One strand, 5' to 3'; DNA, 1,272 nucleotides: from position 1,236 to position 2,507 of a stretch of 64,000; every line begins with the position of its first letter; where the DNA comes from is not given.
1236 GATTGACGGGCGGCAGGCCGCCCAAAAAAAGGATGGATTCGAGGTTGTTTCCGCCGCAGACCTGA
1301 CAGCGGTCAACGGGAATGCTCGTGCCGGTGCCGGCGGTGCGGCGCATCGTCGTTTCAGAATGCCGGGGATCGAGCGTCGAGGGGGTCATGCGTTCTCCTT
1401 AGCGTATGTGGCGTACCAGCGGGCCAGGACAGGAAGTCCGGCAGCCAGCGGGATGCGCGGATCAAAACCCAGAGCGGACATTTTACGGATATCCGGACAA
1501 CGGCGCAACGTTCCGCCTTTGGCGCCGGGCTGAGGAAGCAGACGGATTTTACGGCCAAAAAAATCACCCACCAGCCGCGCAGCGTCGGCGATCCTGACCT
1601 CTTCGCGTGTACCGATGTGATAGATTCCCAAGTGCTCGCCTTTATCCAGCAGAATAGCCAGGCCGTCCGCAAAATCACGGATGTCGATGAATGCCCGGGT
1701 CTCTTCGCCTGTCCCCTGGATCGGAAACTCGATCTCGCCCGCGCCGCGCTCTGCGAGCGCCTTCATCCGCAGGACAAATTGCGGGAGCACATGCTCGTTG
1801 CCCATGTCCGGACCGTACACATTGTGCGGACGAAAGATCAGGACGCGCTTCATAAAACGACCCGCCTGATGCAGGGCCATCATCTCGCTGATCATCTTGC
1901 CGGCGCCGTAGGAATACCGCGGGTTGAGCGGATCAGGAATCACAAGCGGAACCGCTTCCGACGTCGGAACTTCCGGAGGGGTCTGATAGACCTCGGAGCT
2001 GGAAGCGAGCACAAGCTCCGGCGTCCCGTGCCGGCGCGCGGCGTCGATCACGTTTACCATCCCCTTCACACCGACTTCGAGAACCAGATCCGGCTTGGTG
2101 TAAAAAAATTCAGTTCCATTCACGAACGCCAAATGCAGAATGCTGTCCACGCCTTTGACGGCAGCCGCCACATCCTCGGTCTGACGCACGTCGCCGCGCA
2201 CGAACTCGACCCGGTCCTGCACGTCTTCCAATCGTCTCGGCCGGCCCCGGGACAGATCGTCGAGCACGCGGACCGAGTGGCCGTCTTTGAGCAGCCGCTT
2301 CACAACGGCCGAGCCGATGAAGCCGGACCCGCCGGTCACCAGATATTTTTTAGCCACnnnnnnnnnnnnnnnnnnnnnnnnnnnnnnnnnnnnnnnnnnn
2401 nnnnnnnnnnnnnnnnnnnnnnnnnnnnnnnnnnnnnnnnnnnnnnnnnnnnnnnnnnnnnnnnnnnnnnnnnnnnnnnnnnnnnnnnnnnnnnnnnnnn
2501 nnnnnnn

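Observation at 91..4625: Sub-cluster for a probable C-methylated acidic amino-sugar: WbpA-like dehydrogenase, WbpB-like Gfo/Idh/MocA oxidoreductase, SDR and TylC3-like C-methyltransferase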

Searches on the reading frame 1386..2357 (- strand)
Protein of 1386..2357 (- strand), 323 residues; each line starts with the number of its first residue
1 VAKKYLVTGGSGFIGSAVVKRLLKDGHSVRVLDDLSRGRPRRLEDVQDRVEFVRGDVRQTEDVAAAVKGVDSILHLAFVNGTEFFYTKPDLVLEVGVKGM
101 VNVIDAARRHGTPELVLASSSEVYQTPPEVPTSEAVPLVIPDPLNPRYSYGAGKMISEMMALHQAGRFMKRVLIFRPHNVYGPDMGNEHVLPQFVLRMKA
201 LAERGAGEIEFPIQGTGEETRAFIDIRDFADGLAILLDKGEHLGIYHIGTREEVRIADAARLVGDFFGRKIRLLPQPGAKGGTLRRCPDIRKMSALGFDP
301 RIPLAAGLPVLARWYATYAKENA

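Call 3: search_protein_families(library=pfam, proteins=[window:1386-2357:-])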
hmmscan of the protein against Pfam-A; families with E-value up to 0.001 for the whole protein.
window:1386-2357:- (323 aa): 10 families
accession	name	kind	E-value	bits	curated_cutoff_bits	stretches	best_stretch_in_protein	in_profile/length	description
PF01370.27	Epimerase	-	3e-46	158.2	20.9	1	6-249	2-240/240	NAD dependent epimerase/dehydratase family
PF16363.11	GDP_Man_Dehyd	-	1.3e-32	114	27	1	6-262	1-261/332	GDP-mannose 4,6 dehydratase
PF01073.25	3Beta_HSD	-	2.1e-22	79.9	22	1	6-186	1-187/280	3-beta hydroxysteroid dehydrogenase/isomerase family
PF13460.12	NAD_binding_10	-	3.2e-16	60.2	27.2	1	9-129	1-108/184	NAD(P)H-binding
PF04321.23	RmlD_sub_bind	-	1.5e-11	44.3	27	1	4-269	2-233/287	RmlD substrate binding domain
PF07993.18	NAD_binding_4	-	6.6e-10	39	20.1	1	7-184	1-212/258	Male sterility protein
PF05368.20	NmrA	-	2.4e-08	34.4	27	1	2-119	2-106/298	NmrA-like family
PF02719.21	Polysacc_synt_2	-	3.6e-08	33.4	20.2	1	6-120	2-128/293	Polysaccharide biosynthesis protein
PF00106.31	adh_short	-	5.3e-07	29.8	26.6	1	5-72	3-73/195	short chain dehydrogenase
PF08659.16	KR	-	4.9e-05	23.8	22.6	1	5-120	3-136/180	KR domain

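Call 4: search_protein_families(library=ncbifam, proteins=[window:1386-2357:-])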
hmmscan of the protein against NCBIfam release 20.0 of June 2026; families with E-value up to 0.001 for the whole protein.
window:1386-2357:- (323 aa): 56 families (the best 25 are shown)
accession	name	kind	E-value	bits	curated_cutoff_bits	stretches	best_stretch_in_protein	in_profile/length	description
TIGR04180.1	EDH_00030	hypoth_equivalog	9.7e-39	133.2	475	1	6-273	2-262/297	NAD-dependent 4,6-dehydratase LegB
TIGR01181.1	dTDP_gluc_dehyt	equivalog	5e-33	114.5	365.1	1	4-317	1-313/321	dTDP-glucose 4,6-dehydratase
TIGR01179.1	galE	equivalog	6.1e-29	100.9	262.3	1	5-253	2-261/332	UDP-glucose 4-epimerase GalE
NF047922.1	GDPFucSynFcl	equivalog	5.3e-23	81.9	500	1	3-318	3-304/308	GDP-L-fucose synthase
TIGR03466.1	HpnA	hypoth_equivalog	5.8e-21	74.7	367.65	1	4-183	2-173/327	hopanoid-associated sugar epimerase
TIGR02197.1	heptose_epim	equivalog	6.2e-21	74.9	274.6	1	6-279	2-274/316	ADP-glyceromanno-heptose 6-epimerase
NF042422.1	oxyalk_red_OleD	equivalog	8.7e-21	74.6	580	1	4-200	2-186/329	2-alkyl-3-oxoalkanoate reductase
NF042423.1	oxyalk_red_Shew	equivalog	3.2e-19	69.2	580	1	3-200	9-192/331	2-alkyl-3-oxoalkanoate reductase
NF007956.0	PRK10675.1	subfamily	5.1e-17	62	394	1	5-187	3-191/338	UDP-glucose 4-epimerase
NF011728.1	PRK15181.1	equivalog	1.2e-15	57.4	760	1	2-197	15-216/348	Vi polysaccharide biosynthesis UDP-N-acetylglucosaminuronic acid C-4 epimerase TviC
NF043036.1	ErythonDh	equivalog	2.2e-14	53.4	325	1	4-161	2-160/321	D-erythronate dehydrogenase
NF008872.0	PRK11908.1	equivalog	2.3e-13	49.9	294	1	3-250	2-253/349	bifunctional UDP-4-keto-pentose/UDP-xylose synthase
NF007490.0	PRK10084.1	subfamily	5.3e-13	48.7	649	1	4-263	2-273/361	dTDP-glucose 4,6-dehydratase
NF052578.1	StrlDmthSdmBMthl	equivalog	2.9e-12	47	600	1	6-265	4-243/328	sterol demethylase protein SdmB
NF007582.0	PRK10217.1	equivalog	8.8e-12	44.8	698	1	3-263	2-266/355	dTDP-glucose 4,6-dehydratase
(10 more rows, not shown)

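Call 10: search_solved_structures(query=window:1386-2357:-, max_evalue=0.001, show_alignments=1)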
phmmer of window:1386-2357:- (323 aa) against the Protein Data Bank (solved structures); distinct sequences matched with E-value up to 0.001: 160 (the best 60 are shown).
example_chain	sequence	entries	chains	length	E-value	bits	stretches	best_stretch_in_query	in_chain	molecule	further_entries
8rdg_A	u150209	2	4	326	5.8e-37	130.9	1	4-282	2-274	SDR family NAD(P)-dependent oxidoreductase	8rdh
8rdi_A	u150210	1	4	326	2.1e-36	129.1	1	4-282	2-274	SDR family NAD(P)-dependent oxidoreductase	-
4gll_A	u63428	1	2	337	7.5e-33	117.4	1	3-313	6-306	UDP-glucuronic acid decarboxylase 1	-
4lk3_A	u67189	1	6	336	7.5e-33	117.4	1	3-313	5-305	UDP-glucuronic acid decarboxylase 1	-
2b69_A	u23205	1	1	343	8.1e-33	117.3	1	3-313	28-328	UDP-glucuronate decarboxylase 1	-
4m55_A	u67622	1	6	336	1e-32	116.9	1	3-313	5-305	UDP-glucuronic acid decarboxylase 1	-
8shh_A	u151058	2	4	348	5.8e-28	101.3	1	5-316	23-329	dTDP-glucose 4,6-dehydratase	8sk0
3ehe_A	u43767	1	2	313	1.2e-25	93.7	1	6-302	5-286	UDP-glucose 4-epimerase (GalE-1)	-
1r66_A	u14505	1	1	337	2.4e-25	92.7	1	4-316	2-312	TDP-glucose-4,6-dehydratase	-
2hun_A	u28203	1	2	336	3e-25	92.4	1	3-315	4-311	336aa long hypothetical dTDP-glucose 4,6-dehydratase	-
1r6d_A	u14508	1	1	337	4.5e-25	91.8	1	4-316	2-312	TDP-glucose-4,6-dehydratase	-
7ys8_A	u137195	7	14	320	1e-24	90.6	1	5-310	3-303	UDP-glucose 4-epimerase | UDP-glucose 4-epimerase along with EC 5.1.3.2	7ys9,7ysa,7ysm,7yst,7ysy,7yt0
3icp_A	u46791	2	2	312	3.4e-23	85.7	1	5-281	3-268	NAD-dependent epimerase/dehydratase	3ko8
2p5u_A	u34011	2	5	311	1.6e-21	80.2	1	4-309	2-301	UDP-glucose 4-epimerase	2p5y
2c5e_A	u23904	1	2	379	2.1e-21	79.8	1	4-316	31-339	GDP-MANNOSE-3', 5'-EPIMERASE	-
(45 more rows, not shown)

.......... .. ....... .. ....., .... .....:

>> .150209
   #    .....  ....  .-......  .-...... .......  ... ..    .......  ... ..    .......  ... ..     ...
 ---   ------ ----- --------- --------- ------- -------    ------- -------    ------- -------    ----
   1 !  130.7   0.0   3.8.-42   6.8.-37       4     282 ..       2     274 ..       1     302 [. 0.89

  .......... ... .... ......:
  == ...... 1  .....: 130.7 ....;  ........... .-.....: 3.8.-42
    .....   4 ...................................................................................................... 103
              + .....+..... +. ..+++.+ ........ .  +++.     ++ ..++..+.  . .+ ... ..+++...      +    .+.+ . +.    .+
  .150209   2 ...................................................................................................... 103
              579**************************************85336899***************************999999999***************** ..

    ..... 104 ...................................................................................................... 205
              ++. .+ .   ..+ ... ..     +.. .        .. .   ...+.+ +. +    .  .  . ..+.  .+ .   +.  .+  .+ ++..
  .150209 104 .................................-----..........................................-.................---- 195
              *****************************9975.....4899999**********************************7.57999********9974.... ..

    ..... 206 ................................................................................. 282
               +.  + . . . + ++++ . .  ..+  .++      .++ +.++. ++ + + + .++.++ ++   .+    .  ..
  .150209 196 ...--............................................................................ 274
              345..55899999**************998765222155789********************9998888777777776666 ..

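Call 37: search_solved_structures(query=A2, max_evalue=1e-10, show_alignments=0)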
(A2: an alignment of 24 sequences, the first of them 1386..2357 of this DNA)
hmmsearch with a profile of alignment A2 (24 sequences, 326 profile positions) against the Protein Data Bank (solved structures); distinct sequences matched with E-value up to 1e-10: 142 (the best 60 are shown).
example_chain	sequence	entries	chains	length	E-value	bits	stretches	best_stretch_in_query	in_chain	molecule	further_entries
8rdg_A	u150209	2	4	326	6.6e-50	173.3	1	4-317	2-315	SDR family NAD(P)-dependent oxidoreductase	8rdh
8rdi_A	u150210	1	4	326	3.9e-49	170.7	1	4-317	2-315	SDR family NAD(P)-dependent oxidoreductase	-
8vr2_A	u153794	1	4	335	3.5e-44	154.5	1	3-321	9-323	NAD-dependent epimerase/dehydratase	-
4lk3_A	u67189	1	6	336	6.4e-44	153.6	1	3-323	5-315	UDP-glucuronic acid decarboxylase 1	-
4m55_A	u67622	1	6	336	9.9e-44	153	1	3-323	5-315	UDP-glucuronic acid decarboxylase 1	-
4gll_A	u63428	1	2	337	1.3e-43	152.6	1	3-323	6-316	UDP-glucuronic acid decarboxylase 1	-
2b69_A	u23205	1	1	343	1.3e-43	152.5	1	3-323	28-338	UDP-glucuronate decarboxylase 1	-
8shh_A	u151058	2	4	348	3.7e-42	147.8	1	5-320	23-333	dTDP-glucose 4,6-dehydratase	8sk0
1r66_A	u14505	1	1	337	3.7e-40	141.2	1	4-319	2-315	TDP-glucose-4,6-dehydratase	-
1r6d_A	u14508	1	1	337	1.8e-39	139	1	4-319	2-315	TDP-glucose-4,6-dehydratase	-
2hun_A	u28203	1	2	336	2e-39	138.8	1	3-319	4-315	336aa long hypothetical dTDP-glucose 4,6-dehydratase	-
3ehe_A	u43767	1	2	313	2.9e-37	131.7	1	5-319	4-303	UDP-glucose 4-epimerase (GalE-1)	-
7ys8_A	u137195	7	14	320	9.2e-36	126.8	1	5-322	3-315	UDP-glucose 4-epimerase | UDP-glucose 4-epimerase along with EC 5.1.3.2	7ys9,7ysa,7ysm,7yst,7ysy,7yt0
3ru7_A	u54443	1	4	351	1.6e-35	126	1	3-318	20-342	WbgU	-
6bwl_A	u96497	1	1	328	2.2e-35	125.5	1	4-317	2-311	Pal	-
3slg_A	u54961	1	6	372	4e-25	91.8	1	2-321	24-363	PbgP3 protein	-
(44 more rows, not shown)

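Call 48: search_solved_structures(query=window:1386-2357:-, max_evalue=1e-30, show_alignments=3)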
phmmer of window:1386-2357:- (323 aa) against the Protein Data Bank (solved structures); distinct sequences matched with E-value up to 1e-30: 6.
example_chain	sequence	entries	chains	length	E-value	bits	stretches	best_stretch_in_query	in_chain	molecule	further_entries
8rdg_A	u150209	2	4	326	5.8e-37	130.9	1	4-282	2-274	SDR family NAD(P)-dependent oxidoreductase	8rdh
8rdi_A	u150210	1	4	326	2.1e-36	129.1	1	4-282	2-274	SDR family NAD(P)-dependent oxidoreductase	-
4gll_A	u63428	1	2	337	7.5e-33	117.4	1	3-313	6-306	UDP-glucuronic acid decarboxylase 1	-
4lk3_A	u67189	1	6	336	7.5e-33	117.4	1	3-313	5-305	UDP-glucuronic acid decarboxylase 1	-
2b69_A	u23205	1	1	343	8.1e-33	117.3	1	3-313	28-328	UDP-glucuronate decarboxylase 1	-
4m55_A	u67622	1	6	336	1e-32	116.9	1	3-313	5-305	UDP-glucuronic acid decarboxylase 1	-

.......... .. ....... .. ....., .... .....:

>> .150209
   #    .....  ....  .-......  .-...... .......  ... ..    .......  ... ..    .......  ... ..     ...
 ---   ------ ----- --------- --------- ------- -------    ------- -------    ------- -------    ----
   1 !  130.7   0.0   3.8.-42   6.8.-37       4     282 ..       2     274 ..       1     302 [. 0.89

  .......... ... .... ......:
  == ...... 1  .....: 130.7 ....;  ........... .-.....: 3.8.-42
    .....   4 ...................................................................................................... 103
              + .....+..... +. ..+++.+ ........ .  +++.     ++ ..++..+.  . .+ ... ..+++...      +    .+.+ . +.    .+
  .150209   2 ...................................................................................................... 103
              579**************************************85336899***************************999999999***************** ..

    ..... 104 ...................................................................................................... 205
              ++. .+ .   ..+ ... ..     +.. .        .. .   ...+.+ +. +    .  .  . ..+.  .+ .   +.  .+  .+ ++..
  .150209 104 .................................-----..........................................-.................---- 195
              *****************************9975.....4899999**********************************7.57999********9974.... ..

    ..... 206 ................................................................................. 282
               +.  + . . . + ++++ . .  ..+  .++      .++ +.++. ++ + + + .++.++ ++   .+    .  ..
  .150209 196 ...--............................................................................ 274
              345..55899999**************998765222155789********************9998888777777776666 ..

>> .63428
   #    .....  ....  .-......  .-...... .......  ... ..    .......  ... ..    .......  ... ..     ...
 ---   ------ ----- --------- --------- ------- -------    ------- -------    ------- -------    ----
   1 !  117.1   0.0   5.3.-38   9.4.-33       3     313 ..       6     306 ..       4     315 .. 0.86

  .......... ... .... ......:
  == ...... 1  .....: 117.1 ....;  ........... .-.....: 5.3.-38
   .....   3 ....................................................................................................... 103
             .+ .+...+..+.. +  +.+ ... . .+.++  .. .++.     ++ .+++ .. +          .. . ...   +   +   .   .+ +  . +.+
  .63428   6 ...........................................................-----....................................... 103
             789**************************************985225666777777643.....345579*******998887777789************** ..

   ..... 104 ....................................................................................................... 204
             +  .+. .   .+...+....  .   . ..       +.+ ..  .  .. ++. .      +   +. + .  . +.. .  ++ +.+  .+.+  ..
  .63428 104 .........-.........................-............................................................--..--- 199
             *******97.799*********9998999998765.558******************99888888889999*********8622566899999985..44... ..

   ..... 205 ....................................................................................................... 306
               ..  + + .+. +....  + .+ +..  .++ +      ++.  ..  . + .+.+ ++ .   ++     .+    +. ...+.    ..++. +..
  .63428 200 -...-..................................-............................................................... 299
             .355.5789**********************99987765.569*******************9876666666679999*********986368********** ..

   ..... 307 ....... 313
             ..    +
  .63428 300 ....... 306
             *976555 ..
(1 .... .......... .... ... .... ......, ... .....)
